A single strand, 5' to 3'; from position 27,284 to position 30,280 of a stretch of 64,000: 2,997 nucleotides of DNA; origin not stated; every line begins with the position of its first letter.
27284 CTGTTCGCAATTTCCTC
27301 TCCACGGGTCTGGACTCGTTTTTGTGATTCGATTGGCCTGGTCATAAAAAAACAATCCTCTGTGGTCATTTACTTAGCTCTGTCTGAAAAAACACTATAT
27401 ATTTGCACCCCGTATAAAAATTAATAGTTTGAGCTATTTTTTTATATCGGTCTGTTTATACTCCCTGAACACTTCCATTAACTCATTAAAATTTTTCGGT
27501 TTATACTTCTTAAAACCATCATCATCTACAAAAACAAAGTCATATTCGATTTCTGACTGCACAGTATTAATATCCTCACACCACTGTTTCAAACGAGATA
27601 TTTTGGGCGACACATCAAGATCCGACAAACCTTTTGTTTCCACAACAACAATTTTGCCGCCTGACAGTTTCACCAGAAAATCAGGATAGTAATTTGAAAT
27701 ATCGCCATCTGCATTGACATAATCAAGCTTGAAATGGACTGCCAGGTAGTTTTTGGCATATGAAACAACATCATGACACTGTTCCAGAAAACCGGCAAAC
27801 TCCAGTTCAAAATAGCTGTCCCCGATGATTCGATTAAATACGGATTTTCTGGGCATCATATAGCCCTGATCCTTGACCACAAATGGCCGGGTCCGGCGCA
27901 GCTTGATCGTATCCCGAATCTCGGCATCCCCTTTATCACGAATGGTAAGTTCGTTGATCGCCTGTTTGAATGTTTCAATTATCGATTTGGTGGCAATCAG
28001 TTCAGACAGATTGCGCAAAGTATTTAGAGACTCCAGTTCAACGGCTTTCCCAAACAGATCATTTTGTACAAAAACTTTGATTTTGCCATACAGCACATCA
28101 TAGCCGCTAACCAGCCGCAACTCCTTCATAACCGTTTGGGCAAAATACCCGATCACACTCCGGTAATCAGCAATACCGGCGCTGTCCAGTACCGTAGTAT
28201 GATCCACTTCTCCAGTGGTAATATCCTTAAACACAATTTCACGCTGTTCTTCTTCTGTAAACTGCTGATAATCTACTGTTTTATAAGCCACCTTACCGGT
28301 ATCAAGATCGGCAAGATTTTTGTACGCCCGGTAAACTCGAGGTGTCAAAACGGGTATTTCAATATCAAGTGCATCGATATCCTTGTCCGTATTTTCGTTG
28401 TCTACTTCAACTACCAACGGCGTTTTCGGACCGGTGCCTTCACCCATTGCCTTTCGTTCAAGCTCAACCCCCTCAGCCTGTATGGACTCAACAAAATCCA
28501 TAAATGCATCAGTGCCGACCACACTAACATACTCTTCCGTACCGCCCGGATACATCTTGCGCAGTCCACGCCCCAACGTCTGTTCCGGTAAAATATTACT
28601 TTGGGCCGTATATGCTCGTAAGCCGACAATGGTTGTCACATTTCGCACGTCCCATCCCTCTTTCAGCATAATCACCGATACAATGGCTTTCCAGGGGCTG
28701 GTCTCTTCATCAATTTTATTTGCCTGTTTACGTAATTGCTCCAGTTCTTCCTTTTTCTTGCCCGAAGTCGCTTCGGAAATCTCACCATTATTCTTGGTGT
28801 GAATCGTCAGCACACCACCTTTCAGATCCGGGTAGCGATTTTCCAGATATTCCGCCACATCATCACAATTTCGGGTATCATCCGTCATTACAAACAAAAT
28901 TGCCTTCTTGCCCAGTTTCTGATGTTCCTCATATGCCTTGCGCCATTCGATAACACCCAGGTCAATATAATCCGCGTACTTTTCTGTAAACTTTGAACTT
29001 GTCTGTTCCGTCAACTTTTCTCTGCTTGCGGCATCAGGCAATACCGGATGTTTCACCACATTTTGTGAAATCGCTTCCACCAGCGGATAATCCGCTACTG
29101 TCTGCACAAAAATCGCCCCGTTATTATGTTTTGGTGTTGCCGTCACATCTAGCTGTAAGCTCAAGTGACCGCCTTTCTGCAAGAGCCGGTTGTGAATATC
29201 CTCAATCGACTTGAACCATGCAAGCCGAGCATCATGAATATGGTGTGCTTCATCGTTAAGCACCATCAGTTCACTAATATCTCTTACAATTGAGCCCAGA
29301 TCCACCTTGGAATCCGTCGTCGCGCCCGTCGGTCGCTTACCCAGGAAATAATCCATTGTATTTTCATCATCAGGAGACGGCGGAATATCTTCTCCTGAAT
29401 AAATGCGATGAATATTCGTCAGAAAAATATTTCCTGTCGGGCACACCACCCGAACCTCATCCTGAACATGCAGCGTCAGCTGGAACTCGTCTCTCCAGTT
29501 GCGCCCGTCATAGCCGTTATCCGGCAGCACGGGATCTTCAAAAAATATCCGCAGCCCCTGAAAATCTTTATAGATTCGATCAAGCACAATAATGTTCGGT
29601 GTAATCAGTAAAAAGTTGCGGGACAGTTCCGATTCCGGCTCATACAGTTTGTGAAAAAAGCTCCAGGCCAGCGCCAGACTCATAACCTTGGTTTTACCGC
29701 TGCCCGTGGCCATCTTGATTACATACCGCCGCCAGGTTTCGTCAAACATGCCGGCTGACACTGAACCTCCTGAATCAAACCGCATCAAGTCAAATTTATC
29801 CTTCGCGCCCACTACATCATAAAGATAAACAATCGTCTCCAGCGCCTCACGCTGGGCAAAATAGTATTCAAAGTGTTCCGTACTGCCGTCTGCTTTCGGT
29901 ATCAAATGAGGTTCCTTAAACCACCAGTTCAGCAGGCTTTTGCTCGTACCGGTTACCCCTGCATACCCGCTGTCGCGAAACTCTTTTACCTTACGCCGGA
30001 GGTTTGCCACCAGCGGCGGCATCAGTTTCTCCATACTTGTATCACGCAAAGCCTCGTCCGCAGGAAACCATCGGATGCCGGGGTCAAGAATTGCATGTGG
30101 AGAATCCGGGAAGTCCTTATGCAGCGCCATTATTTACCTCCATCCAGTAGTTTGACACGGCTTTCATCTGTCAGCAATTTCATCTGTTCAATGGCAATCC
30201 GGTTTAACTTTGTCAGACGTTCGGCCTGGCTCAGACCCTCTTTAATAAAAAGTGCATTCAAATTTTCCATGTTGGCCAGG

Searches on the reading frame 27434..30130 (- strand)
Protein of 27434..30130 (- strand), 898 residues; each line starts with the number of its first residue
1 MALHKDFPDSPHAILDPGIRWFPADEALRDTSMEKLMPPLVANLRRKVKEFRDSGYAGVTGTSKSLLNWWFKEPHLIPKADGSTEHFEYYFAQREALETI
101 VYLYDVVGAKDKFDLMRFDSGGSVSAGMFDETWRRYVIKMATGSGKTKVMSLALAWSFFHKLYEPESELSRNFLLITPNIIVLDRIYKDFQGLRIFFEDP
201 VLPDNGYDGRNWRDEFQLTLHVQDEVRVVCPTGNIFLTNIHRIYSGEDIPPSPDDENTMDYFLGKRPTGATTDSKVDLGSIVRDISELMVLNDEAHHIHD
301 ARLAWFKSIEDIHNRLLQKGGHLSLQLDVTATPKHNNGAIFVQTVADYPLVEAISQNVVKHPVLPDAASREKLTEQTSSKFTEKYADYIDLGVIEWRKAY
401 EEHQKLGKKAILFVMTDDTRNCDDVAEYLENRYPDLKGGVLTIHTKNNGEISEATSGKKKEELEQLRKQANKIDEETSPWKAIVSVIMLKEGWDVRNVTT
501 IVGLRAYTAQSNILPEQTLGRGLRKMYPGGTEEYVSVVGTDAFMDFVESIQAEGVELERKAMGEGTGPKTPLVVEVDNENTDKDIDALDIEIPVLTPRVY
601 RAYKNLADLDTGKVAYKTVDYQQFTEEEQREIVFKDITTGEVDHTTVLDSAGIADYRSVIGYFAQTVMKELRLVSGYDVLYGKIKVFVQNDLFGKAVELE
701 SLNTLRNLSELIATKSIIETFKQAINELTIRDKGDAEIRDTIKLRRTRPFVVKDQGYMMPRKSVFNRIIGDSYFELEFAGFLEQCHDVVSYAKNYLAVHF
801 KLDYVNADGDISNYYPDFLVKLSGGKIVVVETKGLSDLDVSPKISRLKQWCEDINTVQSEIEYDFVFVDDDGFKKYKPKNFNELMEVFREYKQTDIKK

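Call 74: search_protein_families(library=pfam, proteins=[window:27434-30130:-], max_evalue=0.001)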
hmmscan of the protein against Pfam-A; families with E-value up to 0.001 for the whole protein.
window:27434-30130:- (898 aa): 3 families
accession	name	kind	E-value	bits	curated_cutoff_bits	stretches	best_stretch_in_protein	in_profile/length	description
PF04851.21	ResIII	-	7.3e-15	55.7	22.5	1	93-334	8-163/164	Type III restriction enzyme, res subunit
PF08722.17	Tn7_TnsA-like_N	-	0.00042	21.3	26.5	0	786-853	2-75/85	TnsA-like endonuclease N terminal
PF00270.35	DEAD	-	0.00072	19.8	26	0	134-195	15-70/167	DEAD/DEAH box helicase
